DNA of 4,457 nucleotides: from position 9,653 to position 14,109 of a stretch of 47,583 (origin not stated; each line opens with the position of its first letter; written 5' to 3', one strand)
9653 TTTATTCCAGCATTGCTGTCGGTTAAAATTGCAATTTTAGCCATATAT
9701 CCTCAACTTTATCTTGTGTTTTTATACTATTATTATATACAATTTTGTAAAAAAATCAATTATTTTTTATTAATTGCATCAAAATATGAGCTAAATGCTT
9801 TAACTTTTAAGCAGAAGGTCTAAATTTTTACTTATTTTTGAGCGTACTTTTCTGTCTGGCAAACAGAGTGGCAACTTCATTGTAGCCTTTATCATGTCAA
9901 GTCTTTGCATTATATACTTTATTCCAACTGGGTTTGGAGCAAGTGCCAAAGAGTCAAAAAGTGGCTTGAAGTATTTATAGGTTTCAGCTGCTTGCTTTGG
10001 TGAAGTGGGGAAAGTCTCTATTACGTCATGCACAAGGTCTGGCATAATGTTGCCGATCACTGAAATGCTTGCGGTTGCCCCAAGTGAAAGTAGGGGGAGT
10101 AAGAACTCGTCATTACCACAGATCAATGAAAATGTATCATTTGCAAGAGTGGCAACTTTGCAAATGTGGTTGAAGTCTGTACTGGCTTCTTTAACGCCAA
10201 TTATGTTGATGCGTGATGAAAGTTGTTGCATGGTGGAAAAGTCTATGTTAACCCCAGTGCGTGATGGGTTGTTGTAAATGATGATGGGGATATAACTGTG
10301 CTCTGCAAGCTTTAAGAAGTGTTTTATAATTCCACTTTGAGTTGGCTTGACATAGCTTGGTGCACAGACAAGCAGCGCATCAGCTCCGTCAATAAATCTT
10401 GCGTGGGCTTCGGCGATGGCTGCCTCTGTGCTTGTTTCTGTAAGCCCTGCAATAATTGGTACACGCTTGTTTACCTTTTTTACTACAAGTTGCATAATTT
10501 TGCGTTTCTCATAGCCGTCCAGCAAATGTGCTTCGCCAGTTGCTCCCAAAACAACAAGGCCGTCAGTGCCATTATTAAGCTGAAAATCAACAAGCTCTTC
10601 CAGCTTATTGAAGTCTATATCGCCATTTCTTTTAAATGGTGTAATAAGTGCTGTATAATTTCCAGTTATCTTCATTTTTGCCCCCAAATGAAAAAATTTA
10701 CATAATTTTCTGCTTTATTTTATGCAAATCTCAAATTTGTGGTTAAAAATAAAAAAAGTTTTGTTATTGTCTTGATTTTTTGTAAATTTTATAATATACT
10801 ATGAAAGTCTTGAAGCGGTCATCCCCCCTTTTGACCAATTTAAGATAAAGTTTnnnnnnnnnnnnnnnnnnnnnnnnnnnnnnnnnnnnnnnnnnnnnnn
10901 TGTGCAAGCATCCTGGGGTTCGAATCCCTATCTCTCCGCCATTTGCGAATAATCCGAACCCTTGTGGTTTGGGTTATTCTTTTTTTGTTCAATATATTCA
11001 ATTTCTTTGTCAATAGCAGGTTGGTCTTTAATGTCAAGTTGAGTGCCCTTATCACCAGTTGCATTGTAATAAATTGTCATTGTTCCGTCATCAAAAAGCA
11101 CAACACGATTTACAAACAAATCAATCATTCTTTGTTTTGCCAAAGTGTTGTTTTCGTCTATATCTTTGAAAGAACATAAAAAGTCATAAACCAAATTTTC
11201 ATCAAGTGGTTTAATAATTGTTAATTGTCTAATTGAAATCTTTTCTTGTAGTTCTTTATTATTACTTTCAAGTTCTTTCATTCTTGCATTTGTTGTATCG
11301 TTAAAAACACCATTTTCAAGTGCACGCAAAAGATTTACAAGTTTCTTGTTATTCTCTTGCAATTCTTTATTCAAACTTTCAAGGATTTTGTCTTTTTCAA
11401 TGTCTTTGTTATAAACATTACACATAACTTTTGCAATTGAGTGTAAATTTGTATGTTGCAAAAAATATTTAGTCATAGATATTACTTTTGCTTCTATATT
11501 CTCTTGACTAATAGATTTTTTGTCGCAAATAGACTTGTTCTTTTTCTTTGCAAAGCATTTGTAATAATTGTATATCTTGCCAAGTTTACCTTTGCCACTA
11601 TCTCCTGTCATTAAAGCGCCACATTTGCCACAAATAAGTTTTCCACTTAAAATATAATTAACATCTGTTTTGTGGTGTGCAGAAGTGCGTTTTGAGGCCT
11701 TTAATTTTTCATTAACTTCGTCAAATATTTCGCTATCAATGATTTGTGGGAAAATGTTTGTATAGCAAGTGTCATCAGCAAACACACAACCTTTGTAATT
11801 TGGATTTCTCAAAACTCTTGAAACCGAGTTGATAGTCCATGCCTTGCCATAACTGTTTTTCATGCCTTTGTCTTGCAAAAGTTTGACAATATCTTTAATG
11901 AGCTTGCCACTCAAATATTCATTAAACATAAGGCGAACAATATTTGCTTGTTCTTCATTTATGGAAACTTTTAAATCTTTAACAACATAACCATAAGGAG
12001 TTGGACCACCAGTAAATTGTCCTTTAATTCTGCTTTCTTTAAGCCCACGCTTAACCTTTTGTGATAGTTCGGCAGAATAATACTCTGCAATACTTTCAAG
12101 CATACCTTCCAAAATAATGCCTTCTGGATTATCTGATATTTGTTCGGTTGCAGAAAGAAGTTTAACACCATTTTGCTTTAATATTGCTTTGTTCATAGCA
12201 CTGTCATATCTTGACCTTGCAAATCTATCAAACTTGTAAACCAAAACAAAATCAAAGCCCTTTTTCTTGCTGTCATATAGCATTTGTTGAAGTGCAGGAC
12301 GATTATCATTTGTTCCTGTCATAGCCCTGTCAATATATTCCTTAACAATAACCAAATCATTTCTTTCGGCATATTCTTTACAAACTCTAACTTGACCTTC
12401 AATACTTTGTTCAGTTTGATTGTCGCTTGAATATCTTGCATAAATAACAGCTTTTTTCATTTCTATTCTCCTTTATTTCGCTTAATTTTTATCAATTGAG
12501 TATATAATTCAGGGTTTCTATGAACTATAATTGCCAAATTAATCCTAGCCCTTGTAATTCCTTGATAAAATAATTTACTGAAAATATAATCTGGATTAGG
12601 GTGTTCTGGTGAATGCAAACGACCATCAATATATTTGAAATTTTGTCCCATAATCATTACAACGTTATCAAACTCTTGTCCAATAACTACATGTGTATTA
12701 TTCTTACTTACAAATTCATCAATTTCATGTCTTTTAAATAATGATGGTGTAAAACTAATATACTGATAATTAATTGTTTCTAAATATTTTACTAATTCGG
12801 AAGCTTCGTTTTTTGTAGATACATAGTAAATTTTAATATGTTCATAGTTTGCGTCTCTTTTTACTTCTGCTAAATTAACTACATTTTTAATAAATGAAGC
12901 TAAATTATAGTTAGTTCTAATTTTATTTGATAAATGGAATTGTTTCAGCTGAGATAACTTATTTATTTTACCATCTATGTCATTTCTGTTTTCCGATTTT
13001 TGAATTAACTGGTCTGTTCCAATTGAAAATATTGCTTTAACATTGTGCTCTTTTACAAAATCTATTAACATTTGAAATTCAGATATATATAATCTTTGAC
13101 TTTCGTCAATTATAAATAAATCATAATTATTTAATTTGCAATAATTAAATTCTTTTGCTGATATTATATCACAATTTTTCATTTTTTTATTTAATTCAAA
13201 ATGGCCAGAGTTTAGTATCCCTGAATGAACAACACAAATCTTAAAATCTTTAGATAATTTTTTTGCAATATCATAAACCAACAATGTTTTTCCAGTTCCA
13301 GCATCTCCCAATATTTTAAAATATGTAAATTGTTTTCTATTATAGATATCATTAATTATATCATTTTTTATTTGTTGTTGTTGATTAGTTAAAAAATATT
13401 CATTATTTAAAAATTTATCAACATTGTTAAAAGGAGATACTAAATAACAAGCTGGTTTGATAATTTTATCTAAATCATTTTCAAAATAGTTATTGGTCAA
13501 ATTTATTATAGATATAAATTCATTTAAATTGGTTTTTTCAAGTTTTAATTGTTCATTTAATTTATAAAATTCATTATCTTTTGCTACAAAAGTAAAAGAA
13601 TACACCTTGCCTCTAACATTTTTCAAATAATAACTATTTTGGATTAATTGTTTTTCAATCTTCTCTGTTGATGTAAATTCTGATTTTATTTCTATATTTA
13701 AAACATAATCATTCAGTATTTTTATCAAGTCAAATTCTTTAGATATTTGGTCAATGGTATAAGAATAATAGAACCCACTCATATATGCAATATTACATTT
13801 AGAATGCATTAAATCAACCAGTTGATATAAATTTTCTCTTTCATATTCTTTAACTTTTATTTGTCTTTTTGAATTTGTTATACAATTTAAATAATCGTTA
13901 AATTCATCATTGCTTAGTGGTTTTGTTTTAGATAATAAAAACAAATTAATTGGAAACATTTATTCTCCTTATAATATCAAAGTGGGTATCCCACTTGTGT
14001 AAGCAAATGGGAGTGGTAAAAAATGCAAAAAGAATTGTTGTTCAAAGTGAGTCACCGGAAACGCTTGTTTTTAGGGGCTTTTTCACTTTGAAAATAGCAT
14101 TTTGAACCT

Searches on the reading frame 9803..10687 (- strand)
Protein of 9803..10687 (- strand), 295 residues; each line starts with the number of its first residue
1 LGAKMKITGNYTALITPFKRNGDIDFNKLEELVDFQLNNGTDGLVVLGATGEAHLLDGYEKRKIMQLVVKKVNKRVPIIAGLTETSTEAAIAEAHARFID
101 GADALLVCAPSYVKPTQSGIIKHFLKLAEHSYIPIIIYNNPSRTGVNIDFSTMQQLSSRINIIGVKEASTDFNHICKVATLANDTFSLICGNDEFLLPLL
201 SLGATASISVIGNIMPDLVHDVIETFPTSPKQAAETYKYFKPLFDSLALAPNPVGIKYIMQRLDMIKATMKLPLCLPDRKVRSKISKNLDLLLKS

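Call 24: search_protein_families(library=pfam, proteins=[window:9803-10687:-], max_evalue=0.01)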
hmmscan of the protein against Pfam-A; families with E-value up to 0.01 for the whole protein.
window:9803-10687:- (295 aa): 1 family
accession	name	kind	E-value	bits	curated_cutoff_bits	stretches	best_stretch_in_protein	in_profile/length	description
PF00701.28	DHDPS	-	1.7e-68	230.9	22.1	1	8-289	3-286/289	Dihydrodipicolinate synthetase family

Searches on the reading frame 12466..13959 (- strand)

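Call 24: search_protein_families(library=pfam, proteins=[window:12466-13959:-], max_evalue=0.01)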
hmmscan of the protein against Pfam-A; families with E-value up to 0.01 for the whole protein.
window:12466-13959:- (498 aa): 5 families
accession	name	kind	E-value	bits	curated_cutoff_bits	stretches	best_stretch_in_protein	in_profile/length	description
PF09848.15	SLFN-g3_helicase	-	6.1e-07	29.5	24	1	216-388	6-204/354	Schlafen group 3, DNA/RNA helicase domain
PF13245.12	AAA_19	-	8.4e-05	23.2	25.1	0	216-320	16-131/134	AAA domain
PF05970.20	PIF1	-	0.0003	20.9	25.9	1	190-244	2-55/223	PIF1-like helicase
PF13401.12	AAA_22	-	0.0029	18.3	27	0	216-311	10-120/130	AAA domain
PF04851.21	ResIII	-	0.008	16.5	22.5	0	190-242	4-58/164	Type III restriction enzyme, res subunit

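Call 80: search_protein_families(library=padloc, proteins=[window:12466-13959:-], max_evalue=0.001)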
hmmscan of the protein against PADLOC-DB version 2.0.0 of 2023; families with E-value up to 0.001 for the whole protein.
window:12466-13959:- (498 aa): 2 families
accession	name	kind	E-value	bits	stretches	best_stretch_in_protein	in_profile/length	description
PDLC02350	AbiO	-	1.3e-139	464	1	3-492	3-466/468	AbiO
PDLC02372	Nhi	-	7.9e-139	461.3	1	3-492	3-468/470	-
